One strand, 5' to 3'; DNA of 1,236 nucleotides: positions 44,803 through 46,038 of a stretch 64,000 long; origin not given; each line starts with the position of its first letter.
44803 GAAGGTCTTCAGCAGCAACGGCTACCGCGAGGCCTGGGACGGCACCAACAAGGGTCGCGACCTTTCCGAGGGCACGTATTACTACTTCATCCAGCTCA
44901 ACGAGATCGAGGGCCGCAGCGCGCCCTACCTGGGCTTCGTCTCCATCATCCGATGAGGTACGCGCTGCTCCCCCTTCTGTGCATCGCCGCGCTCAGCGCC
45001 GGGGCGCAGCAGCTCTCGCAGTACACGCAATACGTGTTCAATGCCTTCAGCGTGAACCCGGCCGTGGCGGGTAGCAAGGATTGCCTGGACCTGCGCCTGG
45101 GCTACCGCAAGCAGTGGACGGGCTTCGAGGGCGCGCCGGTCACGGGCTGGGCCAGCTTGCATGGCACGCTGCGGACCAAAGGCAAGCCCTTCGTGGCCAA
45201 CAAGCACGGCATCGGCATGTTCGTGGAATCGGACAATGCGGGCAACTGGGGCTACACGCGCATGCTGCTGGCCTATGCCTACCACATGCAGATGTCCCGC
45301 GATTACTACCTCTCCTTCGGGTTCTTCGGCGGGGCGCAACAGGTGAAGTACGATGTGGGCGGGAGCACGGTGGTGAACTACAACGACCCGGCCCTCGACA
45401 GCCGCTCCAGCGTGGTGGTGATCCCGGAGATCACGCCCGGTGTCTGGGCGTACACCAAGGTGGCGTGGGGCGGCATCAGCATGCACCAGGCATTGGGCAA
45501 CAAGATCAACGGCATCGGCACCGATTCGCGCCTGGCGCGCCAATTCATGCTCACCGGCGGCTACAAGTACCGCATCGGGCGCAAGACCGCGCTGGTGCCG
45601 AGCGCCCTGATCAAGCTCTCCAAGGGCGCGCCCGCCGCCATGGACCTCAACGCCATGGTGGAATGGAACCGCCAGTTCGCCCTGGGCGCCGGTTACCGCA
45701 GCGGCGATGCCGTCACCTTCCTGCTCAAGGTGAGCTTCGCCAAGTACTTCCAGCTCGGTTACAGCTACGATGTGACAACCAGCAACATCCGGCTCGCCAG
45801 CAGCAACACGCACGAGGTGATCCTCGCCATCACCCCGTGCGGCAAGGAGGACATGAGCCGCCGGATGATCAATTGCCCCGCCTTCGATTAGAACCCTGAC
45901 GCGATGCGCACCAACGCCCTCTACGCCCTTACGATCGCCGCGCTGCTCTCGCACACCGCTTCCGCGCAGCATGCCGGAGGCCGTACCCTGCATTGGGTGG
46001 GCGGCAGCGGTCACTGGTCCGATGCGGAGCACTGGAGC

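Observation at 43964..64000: Compact T9SS type-B adhesin locus: CTD-B protein, SprF-like, 3123-aa SprB-like, SprF-like, second giant cargo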

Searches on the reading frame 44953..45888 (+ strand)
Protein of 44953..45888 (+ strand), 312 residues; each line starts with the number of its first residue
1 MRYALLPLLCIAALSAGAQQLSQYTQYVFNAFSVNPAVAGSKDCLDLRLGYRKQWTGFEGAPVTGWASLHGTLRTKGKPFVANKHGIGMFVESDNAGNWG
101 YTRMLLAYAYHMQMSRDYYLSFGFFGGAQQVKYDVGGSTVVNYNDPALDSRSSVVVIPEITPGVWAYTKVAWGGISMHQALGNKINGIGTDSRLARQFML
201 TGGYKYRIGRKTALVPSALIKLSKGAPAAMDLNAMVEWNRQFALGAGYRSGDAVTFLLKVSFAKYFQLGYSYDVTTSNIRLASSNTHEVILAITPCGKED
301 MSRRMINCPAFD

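Call 9: search_protein_families(library=pfam, proteins=[window:44953-45888:+], max_evalue=0.01)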
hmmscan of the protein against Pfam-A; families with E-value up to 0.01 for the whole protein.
window:44953-45888:+ (312 aa): 1 family
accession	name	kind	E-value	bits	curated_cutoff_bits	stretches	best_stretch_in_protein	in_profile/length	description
PF11751.14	PorP_SprF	-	3.2e-64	217.5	22.3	1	17-292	2-272/273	Type IX secretion system membrane protein PorP/SprF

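Call 10: search_protein_families(library=ncbifam, proteins=[window:44953-45888:+], max_evalue=0.01)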
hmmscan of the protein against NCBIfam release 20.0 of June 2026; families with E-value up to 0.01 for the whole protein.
window:44953-45888:+ (312 aa): 1 family
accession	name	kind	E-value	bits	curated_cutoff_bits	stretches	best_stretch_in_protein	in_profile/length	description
TIGR03519.1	T9SS_PorP_fam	subfamily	1.8e-65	221.3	90.55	1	5-293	7-290/292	PorP/SprF family type IX secretion system membrane protein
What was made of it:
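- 44953..45891 (+): SprF-1. A PorP/SprF-family outer-membrane carrier whose start overlaps the cargo 1 stop codon (ATGA). PF11751 3.2e-64 and TIGR03519 221 bits (calls 9, 10).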

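Call 52: search_protein_representatives(protein=window:44953-45888:+)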
Query: 312 residues. Proteins with E-value up to 0.001 (for the whole library): 8972; up to 1e-10: 4613; up to 1e-30: 421. The best 150 are listed.
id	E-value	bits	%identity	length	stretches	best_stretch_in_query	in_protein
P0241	4.2e-124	430.3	60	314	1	7-312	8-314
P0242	1.6e-85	303.5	61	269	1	2-208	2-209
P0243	1.6e-84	300.3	45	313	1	6-311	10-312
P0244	1.1e-80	287.6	58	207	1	106-312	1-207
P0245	7.5e-80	284.9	46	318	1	2-312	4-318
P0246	6.1e-79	281.9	47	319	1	8-300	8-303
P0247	1.1e-77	277.7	41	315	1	9-312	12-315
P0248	5.8e-70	252.4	41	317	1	7-298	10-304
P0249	2.1e-67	244.1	37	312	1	4-311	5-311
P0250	4.8e-66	239.6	41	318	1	7-299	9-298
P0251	4.9e-66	239.5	40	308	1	8-300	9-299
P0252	7.7e-66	238.9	39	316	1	3-311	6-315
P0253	3.1e-63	230.3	39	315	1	9-312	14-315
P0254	1.0e-61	225.4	39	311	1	9-312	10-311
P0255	4.3e-61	223.3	36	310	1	5-312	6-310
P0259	5.6e-59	216.4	38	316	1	6-311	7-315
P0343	2.9e-40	154.9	36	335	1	12-293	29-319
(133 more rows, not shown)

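Call 69: find_encoding_contigs(protein=P0343, flank=10000, max_places=2)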
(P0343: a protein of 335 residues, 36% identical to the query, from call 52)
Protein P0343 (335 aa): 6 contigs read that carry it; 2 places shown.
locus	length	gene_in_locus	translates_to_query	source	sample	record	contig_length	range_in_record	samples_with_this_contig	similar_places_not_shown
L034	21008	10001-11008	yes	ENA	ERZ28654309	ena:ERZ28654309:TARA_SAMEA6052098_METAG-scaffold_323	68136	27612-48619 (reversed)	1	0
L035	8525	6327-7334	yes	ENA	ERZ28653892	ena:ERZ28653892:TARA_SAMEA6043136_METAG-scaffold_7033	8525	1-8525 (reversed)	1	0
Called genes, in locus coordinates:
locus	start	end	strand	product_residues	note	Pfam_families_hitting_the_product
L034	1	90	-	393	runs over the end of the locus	PF02771:Acyl-CoA_dh_N, PF02770:Acyl-CoA_dh_M, PF00441:Acyl-CoA_dh_1, PF22924:ACOX_C_alpha1 (faint), PF08028:Acyl-CoA_dh_2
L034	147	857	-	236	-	PF07669:Eco57I (weak), PF05175:MTS, PF02475:TRM5-TYW2_MTfase (weak), PF13649:Methyltransf_25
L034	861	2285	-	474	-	PF00884:Sulfatase, PF16347:SGSH_C, PF14707:Sulfatase_C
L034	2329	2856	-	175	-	PF01782:RimM, PF24986:PRC_RimM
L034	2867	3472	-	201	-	-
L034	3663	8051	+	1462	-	PF00929:RNase_T, PF02811:PHP, PF07733:DNA_pol3_alpha, PF17657:DNA_pol3_finger, PF14579:HHH_6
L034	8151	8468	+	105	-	PF00085:Thioredoxin, PF00578:AhpC-TSA (faint), PF08534:Redoxin (faint), PF13098:Thioredoxin_2, PF13905:Thioredoxin_8 (faint)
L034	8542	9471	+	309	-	PF01882:DUF58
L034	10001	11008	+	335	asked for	PF11751:PorP_SprF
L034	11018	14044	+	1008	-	PF18911:PKD_4 (weak), PF00801:PKD, PF18911:PKD_4, PF00801:PKD, PF18911:PKD_4, PF18911:PKD_4, PF26689:FIDD, PF13585:CHU_C, +1 more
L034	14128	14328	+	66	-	-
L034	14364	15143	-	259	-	PF13489:Methyltransf_23, PF08241:Methyltransf_11, PF13649:Methyltransf_25 (weak), PF13847:Methyltransf_31 (weak)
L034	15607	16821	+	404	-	PF17293:Arm-DNA-bind_5, PF13102:Phage_int_SAM_5, PF00589:Phage_integrase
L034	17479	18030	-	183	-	-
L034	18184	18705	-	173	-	-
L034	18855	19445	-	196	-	-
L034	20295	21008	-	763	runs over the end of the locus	-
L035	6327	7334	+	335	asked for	PF11751:PorP_SprF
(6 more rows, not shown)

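Call 70: find_encoding_contigs(protein=P0249, flank=10000, max_places=2)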
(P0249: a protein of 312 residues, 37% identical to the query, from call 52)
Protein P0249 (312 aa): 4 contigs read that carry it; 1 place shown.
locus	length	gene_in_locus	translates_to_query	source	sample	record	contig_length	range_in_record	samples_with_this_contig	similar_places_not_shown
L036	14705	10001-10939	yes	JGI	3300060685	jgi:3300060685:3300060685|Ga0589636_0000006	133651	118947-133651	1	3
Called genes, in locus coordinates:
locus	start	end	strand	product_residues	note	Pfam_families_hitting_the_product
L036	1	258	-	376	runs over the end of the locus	PF04055:Radical_SAM, PF06969:HemN_C (faint)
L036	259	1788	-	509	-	PF02518:HATPase_c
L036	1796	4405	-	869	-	-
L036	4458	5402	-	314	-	PF01479:S4 (weak), PF00849:PseudoU_synth_2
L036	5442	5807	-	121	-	PF02021:UPF0102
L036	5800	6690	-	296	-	PF02016:Peptidase_S66, PF17676:Peptidase_S66C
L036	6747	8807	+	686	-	PF00133:tRNA-synt_1, PF09334:tRNA-synt_1g, PF19303:Anticodon_3, PF08264:Anticodon_1 (weak), PF01588:tRNA_bind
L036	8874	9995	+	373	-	PF13585:CHU_C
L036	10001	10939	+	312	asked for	PF11751:PorP_SprF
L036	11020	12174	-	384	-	PF14696:Glyoxalase_5 (weak), PF13669:Glyoxalase_4, PF00903:Glyoxalase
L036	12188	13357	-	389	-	PF20510:HgmA_N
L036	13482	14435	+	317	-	PF01073:3Beta_HSD (weak), PF01370:Epimerase, PF04321:RmlD_sub_bind, PF16363:GDP_Man_Dehyd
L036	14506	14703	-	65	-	?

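Call 72: find_encoding_contigs(protein=P0247, flank=10000, max_places=2)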
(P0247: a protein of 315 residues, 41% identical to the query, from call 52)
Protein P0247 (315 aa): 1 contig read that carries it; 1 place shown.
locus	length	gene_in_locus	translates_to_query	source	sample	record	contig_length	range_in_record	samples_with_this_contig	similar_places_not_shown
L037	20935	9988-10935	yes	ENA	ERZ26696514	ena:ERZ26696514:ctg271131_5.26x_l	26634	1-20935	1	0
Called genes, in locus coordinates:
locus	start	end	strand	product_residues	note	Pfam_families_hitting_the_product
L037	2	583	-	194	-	?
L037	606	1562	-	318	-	PF00491:Arginase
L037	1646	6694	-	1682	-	PF01364:Peptidase_C25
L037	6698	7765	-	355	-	-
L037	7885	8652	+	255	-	PF01066:CDP-OH_P_transf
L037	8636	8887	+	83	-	PF02700:PurS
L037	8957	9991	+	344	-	PF13585:CHU_C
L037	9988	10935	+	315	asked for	PF11751:PorP_SprF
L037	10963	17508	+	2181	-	PF13573:SprB, PF18962:Por_Secre_tail (faint), PF24312:Ig-like_POM152 (faint), PF27154:ORF11_beta (faint), PF13573:SprB, PF13585:CHU_C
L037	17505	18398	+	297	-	PF11751:PorP_SprF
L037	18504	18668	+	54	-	-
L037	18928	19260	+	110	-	PF04397:LytTR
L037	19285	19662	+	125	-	PF01479:S4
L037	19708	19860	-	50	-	-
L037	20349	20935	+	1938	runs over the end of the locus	PF17963:Big_9, PF17803:Cadherin_4, PF17892:Cadherin_5, PF17963:Big_9, PF17803:Cadherin_4, PF17892:Cadherin_5, PF17963:Big_9, PF17803:Cadherin_4, +15 more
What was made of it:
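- L036 and L037 carry the cargo 1/SprF-1 pair without a PorE-like gene (calls 70, 72).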

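Call 73: find_encoding_contigs(protein=P0259, flank=10000, max_places=2)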
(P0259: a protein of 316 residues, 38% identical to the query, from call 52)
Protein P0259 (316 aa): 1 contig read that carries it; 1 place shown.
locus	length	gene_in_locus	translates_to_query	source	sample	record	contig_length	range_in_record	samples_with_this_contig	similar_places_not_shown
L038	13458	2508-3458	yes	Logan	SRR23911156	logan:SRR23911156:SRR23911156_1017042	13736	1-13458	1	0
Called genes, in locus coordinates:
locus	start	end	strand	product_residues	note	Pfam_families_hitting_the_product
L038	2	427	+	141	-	?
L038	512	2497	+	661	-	PF13573:SprB, PF13585:CHU_C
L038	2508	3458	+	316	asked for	PF11751:PorP_SprF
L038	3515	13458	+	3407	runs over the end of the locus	?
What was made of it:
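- L038 has a Cys-tail SprF followed by a giant ORF (call 73).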
